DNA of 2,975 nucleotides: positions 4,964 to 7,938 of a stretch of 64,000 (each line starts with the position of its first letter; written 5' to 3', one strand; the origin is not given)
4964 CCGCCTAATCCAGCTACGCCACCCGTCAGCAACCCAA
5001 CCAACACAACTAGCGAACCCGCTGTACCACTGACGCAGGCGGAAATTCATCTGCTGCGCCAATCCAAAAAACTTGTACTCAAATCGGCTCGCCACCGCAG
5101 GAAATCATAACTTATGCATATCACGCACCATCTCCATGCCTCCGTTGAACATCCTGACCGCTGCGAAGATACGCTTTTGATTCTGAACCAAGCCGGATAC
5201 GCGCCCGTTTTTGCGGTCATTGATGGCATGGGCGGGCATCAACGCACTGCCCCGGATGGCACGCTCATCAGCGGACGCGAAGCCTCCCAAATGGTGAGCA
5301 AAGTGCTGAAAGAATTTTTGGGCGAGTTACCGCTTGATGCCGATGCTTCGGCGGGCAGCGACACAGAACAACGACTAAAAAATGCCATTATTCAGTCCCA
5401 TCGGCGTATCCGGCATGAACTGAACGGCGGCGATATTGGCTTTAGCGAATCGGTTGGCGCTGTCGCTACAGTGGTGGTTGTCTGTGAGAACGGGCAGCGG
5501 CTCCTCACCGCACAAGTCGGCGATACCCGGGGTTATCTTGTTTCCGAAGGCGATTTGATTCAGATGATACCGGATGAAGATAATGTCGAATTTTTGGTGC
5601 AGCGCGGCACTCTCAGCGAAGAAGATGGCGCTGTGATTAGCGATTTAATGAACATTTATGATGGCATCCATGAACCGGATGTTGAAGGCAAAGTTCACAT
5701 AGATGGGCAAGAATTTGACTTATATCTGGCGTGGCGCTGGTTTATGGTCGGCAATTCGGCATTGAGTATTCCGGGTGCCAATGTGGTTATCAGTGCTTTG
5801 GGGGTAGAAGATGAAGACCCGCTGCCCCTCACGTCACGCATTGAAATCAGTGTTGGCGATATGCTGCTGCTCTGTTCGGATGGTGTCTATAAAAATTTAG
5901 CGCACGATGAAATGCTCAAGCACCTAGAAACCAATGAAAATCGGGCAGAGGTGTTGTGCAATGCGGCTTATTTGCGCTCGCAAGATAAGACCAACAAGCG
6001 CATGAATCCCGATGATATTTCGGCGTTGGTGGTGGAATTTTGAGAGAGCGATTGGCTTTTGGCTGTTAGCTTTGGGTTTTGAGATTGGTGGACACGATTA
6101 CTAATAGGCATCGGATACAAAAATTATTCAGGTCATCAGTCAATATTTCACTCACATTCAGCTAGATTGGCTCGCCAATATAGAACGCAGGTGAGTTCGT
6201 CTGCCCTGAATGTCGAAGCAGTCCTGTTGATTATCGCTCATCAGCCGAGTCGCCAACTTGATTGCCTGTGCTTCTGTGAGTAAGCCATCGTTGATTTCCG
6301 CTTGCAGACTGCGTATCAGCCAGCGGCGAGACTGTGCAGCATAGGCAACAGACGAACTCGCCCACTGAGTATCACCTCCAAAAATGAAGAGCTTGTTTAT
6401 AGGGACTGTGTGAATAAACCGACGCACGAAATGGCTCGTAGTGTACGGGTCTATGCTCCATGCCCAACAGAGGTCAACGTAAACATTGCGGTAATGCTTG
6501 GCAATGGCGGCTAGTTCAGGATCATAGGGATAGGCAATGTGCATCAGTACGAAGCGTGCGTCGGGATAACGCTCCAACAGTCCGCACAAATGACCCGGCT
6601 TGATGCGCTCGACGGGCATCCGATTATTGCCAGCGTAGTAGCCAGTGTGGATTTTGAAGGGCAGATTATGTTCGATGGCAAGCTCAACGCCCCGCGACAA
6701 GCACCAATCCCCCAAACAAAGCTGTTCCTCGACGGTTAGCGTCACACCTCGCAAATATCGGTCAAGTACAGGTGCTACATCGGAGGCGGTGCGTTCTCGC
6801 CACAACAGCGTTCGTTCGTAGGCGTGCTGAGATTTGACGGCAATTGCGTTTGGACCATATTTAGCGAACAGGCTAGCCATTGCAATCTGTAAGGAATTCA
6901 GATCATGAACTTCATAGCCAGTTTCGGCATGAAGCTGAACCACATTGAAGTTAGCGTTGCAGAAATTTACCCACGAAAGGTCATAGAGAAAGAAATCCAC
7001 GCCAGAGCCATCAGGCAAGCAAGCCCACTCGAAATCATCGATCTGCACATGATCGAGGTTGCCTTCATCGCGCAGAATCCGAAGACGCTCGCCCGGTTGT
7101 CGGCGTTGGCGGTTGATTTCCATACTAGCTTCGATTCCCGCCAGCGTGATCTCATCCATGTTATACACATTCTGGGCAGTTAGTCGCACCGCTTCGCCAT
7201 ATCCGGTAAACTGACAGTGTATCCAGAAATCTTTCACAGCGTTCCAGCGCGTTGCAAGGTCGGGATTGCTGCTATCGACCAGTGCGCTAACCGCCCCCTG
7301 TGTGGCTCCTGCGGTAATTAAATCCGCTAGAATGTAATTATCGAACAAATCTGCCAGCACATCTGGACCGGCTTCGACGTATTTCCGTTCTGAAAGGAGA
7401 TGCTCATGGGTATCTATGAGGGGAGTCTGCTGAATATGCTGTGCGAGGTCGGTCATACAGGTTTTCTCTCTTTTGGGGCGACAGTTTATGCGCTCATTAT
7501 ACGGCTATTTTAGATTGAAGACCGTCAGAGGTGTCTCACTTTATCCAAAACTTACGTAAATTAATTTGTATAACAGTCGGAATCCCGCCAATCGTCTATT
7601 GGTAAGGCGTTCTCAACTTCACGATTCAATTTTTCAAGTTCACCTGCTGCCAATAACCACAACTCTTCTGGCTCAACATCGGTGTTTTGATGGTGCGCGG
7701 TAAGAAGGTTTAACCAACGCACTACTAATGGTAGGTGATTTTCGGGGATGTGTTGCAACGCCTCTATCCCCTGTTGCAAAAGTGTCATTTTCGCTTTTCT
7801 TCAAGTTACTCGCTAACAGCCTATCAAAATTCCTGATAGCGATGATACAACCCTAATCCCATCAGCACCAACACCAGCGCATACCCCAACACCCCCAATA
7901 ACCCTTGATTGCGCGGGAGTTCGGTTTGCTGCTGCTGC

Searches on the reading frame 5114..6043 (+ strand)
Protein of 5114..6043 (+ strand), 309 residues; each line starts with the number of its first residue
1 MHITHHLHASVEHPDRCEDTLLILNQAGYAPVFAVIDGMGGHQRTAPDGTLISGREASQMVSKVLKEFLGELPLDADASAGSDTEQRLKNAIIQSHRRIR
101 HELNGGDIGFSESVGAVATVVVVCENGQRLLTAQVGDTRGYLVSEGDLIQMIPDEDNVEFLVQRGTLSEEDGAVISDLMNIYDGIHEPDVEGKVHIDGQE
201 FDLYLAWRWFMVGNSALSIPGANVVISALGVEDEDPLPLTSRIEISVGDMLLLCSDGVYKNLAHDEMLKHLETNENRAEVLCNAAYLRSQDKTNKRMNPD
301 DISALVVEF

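Call 4: search_protein_families(library=pfam, proteins=[window:5114-6043:+], max_evalue=0.01)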
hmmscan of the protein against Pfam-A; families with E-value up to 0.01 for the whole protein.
window:5114-6043:+ (309 aa): 3 families
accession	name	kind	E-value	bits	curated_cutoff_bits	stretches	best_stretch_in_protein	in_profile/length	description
PF13672.11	PP2C_2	-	6.2e-09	36.1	24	1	16-269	11-185/209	Protein phosphatase 2C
PF00481.26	PP2C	-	2.6e-08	34.3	20.3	1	53-150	44-135/255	Protein phosphatase 2C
PF07228.17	SpoIIE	-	5.4e-06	26.9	25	1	229-309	105-191/192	Stage II sporulation protein E (SpoIIE)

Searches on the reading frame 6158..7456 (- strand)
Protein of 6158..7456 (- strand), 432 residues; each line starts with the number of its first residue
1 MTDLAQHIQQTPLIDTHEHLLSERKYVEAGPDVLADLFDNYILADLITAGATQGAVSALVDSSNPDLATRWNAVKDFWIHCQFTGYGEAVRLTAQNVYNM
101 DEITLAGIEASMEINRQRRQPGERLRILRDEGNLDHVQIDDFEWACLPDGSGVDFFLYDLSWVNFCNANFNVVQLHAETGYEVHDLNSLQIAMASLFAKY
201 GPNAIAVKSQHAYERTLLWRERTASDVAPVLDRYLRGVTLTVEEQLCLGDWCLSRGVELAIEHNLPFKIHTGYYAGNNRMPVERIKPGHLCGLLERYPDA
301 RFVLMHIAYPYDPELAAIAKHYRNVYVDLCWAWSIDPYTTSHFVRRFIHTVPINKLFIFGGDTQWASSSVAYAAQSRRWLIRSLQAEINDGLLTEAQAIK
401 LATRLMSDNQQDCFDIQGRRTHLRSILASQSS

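Call 4: search_protein_families(library=pfam, proteins=[window:6158-7456:-], max_evalue=0.01)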
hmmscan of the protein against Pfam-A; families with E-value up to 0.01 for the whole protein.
window:6158-7456:- (432 aa): 1 family
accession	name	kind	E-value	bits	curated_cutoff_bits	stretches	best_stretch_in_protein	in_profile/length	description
PF04909.20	Amidohydro_2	-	3.9e-17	63.4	26.4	1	254-365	128-249/289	Amidohydrolase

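Call 6: search_protein_families(library=ncbifam, proteins=[window:6158-7456:-], max_evalue=0.1)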
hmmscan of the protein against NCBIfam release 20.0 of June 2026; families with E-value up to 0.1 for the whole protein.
window:6158-7456:- (432 aa): 1 family
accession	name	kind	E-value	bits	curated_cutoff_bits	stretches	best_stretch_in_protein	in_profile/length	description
NF002794.0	PRK02925.1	equivalog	0.0051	15.8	387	0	171-414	198-457/459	glucuronate isomerase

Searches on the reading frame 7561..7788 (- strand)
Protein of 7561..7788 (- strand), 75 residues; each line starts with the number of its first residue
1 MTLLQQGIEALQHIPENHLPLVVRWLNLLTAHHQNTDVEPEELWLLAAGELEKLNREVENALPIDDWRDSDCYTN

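Call 62: search_protein_families(library=pfam, proteins=[window:7561-7788:-], max_evalue=0.001)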
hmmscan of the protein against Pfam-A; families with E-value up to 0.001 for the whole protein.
window:7561-7788:- (75 aa): 0 families
